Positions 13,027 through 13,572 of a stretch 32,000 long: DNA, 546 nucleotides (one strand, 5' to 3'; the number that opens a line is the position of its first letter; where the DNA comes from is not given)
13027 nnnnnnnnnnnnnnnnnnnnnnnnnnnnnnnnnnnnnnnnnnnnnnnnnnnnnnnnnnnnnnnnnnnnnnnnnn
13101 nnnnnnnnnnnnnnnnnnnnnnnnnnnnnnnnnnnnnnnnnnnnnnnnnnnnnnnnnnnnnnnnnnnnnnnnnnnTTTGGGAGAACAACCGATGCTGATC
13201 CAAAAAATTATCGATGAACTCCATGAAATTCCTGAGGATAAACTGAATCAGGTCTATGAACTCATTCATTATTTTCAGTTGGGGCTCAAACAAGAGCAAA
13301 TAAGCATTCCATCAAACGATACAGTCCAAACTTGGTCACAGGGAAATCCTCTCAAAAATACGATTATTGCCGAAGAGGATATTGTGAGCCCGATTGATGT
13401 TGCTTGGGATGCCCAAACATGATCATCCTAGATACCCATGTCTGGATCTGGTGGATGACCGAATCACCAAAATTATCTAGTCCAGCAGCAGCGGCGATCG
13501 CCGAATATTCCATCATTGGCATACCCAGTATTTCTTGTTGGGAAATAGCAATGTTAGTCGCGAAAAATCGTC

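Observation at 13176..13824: Toxin-antitoxin pair between cas7 and cas5 inside the Cascade operon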

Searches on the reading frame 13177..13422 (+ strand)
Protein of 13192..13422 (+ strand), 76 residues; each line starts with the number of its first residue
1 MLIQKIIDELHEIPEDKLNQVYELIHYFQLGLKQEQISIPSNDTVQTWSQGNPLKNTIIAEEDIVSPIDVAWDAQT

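Call 3: search_protein_families(library=pfam, proteins=[window:13192-13422:+], max_evalue=0.01)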
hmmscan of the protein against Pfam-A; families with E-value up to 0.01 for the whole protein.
window:13192-13422:+ (76 aa): 0 families

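Call 4: search_protein_families(library=ncbifam, proteins=[window:13192-13422:+], max_evalue=0.01)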
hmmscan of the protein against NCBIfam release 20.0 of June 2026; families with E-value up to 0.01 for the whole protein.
window:13192-13422:+ (76 aa): 0 families

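Call 6: search_protein_families(library=padloc, proteins=[window:13192-13422:+, window:13177-13422:+], max_evalue=1)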
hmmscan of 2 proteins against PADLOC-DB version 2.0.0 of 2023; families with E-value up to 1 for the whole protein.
window:13192-13422:+ (76 aa): 0 families

window:13177-13422:+ (81 aa): 0 families

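Call 28: list_cluster_members(proteins=[P0001, window:13192-13422:+, window:12315-13175:+])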
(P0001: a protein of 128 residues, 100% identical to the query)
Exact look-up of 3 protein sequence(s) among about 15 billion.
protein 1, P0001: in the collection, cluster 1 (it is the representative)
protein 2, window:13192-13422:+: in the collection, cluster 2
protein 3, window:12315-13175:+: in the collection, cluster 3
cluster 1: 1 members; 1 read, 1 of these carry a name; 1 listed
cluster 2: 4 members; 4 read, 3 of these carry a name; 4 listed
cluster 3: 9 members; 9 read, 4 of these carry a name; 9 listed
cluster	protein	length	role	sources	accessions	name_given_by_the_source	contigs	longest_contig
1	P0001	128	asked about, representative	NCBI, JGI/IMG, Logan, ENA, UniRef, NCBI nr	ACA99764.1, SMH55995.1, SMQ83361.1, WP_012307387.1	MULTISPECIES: type II toxin-antitoxin system VapC family toxin [Cyanophyceae] | type II toxin-antitoxin system VapC family toxin n=1 Tax=Cyanophyceae TaxID=3028117 ...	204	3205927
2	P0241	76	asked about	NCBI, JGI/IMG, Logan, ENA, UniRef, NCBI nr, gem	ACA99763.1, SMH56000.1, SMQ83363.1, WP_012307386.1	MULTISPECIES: hypothetical protein [Cyanophyceae] | hypothetical protein n=1 Tax=Cyanophyceae TaxID=3028117 RepID=UPI00016DCCA6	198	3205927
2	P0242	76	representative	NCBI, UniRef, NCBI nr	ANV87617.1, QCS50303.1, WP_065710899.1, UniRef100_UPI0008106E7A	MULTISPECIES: hypothetical protein [Cyanophyceae] | hypothetical protein n=1 Tax=Cyanophyceae TaxID=3028117 RepID=UPI0008106E7A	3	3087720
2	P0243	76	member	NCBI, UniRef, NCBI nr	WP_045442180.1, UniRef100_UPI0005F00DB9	hypothetical protein [Picosynechococcus sp. NKBG042902] | hypothetical protein n=1 Tax=Picosynechococcus sp. NKBG042902 TaxID=490193 ...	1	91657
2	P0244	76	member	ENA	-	-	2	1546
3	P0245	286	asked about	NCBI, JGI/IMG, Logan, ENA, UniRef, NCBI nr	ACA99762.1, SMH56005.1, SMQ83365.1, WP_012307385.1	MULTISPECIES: type I-B CRISPR-associated protein Cas7/Cst2/DevR [Cyanophyceae] | type I-B CRISPR-associated protein Cas7/Cst2/DevR n=1 Tax=Cyanophyceae TaxID=3028117 ...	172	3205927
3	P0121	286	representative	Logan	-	-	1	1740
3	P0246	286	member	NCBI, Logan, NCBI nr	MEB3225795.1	MAG: type I-B CRISPR-associated protein Cas7/Cst2/DevR [Synechococcus sp.] | type I-B CRISPR-associated protein Cas7/Cst2/DevR [Synechococcus sp.]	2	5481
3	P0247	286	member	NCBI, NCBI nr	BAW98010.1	CRISPR-associated regulatory protein, DevR family (plasmid) [[Synechococcus] sp. NIES-970] | CRISPR-associated regulatory protein, DevR family [[Synechococcus] sp. NIES-970]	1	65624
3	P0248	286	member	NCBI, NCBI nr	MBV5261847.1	type I-B CRISPR-associated protein Cas7/Cst2/DevR [Synechococcus moorigangaii CMS01]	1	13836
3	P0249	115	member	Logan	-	-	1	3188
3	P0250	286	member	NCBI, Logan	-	-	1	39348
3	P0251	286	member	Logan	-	-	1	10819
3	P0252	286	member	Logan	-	-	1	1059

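Call 37: search_protein_families(library=pfam, proteins=[window:13192-13419:+], max_evalue=5)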
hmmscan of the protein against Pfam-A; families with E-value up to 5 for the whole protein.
seq(76 aa): 1 family
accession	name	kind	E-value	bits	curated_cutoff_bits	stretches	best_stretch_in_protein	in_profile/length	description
PF25828.1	CC_Cfap43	-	0.079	11.4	27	1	3-61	621-677/868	Cfap43 coiled coil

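Call 46: search_solved_structures(query=window:13192-13419:+, max_evalue=10, show_alignments=1)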
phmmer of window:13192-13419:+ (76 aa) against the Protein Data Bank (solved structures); distinct sequences matched with E-value up to 10: 5.
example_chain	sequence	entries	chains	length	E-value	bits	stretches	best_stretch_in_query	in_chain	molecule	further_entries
7bid_A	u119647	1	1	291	0.021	18.6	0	38-76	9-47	v31WRAP-T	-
7bif_A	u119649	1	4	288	0.022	18.5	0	39-76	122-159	v22WRAP-T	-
7big_A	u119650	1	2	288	0.033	18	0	39-76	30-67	v13WRAP-T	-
7bie_A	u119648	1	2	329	0.072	16.9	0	39-76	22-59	nvWRAP-T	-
3k1h_A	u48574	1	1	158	1.3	13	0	7-41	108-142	Putative uncharacterized protein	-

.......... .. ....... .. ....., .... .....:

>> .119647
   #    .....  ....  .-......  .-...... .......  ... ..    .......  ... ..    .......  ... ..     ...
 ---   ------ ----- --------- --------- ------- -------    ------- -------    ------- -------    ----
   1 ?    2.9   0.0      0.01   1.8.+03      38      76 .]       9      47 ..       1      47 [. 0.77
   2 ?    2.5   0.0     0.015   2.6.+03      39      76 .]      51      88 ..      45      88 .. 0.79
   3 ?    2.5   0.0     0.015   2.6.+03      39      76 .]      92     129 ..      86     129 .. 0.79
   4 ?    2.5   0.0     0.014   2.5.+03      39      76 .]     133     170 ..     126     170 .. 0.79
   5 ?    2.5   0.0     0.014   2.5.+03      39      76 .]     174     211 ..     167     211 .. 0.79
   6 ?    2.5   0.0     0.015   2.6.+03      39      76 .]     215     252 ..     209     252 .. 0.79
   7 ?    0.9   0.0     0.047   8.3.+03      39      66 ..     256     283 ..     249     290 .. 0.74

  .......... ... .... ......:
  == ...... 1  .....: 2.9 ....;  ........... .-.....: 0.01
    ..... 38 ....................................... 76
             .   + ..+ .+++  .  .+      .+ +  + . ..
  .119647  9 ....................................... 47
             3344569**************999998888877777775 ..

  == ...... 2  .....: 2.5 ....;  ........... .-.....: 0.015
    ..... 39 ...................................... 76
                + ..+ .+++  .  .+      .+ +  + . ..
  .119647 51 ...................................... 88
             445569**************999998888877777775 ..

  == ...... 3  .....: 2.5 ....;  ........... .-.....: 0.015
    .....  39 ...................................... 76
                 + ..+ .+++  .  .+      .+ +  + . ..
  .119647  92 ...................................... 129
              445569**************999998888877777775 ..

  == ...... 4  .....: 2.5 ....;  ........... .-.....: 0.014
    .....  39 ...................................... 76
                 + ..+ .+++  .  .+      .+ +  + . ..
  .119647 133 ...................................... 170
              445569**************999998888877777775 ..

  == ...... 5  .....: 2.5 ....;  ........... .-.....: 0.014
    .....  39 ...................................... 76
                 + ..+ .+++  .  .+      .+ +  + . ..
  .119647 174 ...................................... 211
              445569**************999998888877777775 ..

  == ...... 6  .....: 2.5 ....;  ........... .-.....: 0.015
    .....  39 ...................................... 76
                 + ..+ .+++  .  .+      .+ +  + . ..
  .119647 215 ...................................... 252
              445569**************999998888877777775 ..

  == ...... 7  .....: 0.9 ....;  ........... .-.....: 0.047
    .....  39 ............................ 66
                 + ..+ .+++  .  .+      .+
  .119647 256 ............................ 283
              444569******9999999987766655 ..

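Call 49: find_homologous_proteins(query=window:13192-13419:+, max_evalue=0.001)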
Query window:13192-13419:+ (76 aa): 11 proteins with E <= 0.001 among 11 candidates.
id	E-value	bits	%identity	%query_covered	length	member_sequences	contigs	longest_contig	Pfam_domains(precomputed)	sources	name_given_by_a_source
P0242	1.6e-42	160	99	100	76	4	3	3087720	-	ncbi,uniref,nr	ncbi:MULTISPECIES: hypothetical protein [Cyanophyceae]|uniref:hypothetical protein n=1 Tax=Cyanophyc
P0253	1.3e-33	132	82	100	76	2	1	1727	-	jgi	jgi:hypothetical protein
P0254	7.3e-33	130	79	100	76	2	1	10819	-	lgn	-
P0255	1.9e-26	109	74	99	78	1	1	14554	-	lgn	-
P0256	7.6e-24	101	66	99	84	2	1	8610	-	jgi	jgi:hypothetical protein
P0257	1.5e-23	100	65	99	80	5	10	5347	-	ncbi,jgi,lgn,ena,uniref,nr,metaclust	ncbi:MAG: hypothetical protein EWV41_10395 [Microcystis wesenbergii Mw_MB_S_20031200_S109]|jgi:hypot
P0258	8.5e-23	98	63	100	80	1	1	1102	-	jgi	jgi:hypothetical protein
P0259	2.6e-22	96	63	100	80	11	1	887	-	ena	-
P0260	4.5e-12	64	70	62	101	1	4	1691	-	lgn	-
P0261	9.0e-11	59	50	97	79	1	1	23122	-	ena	-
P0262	5.3e-10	57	70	62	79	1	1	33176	-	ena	-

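Call 50: find_encoding_contigs(protein=P0257, flank=5000, max_places=4)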
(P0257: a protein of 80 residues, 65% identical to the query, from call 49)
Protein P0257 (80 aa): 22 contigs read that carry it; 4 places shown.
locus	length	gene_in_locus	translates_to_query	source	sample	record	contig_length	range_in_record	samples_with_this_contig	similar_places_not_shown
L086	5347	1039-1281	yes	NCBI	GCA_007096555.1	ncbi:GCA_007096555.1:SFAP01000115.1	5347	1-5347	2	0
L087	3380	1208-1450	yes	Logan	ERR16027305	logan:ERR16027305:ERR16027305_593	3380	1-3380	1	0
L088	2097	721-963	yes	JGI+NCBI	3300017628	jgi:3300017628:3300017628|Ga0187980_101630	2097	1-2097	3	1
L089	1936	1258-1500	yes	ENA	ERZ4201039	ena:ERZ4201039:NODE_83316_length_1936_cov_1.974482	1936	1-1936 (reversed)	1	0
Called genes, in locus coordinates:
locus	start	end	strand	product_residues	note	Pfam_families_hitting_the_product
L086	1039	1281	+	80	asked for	-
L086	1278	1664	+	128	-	PF01850:PIN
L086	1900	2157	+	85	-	-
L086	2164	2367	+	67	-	-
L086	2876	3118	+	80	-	-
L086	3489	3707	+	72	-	-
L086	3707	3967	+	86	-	PF06769:YoeB_toxin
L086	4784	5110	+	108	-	-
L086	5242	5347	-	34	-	?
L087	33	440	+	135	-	PF01850:PIN (weak)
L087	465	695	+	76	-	-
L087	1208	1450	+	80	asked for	-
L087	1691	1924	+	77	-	-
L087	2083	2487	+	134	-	PF02604:PhdYeFM_antitox, PF01850:PIN (weak)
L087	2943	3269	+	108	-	-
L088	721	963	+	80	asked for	-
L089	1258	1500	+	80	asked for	-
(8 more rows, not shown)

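Call 51: find_encoding_contigs(protein=P0261, flank=5000, max_places=3)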
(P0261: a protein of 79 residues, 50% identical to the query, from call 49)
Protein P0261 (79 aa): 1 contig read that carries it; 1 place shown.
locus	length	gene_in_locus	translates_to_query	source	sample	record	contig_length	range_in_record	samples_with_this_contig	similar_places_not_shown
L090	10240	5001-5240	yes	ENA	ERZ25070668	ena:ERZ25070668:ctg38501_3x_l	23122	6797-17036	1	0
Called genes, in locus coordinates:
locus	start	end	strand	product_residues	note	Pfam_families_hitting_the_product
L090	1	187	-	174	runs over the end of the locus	PF02130:YbeY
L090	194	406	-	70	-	PF11688:DUF3285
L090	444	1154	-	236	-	-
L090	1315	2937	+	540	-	PF00924:MS_channel_2nd, PF21082:MS_channel_3rd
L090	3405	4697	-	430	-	PF02812:ELFV_dehydrog_N, PF00208:ELFV_dehydrog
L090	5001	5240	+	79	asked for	-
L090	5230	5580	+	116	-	PF05016:ParE_toxin (weak)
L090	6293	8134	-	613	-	PF00005:ABC_tran, PF13401:AAA_22 (faint), PF20703:nSTAND1 (faint), PF13304:AAA_21 (weak), PF08352:oligo_HPY, PF00005:ABC_tran, PF02463:SMC_N (weak)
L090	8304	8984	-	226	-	-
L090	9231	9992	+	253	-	PF00553:CBM_2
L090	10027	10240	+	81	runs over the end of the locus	-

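Call 83: predict_structure(alignment_id=A4)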
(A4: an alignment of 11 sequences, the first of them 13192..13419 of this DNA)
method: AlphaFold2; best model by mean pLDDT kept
length: 76 residues; sequences in the alignment: 11
mean_pLDDT: 55.3   pTM: 0.26
mean pLDDT of the five models: 55.3, 54.0, 53.4, 51.5, 46.6
residues with pLDDT >= 90: 0; 70-90: 6; 50-70: 41; < 50: 29
segments of 3 or more residues with pLDDT < 50: 37-44, 46-50, 55-57, 59-63
pLDDT, mean of each block of 10 residues (from residue 1): 59 64 70 51 46 50 49 50
secondary structure, 60 per line:
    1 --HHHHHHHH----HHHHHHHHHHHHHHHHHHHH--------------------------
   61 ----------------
elements in order: H3-10 H15-34
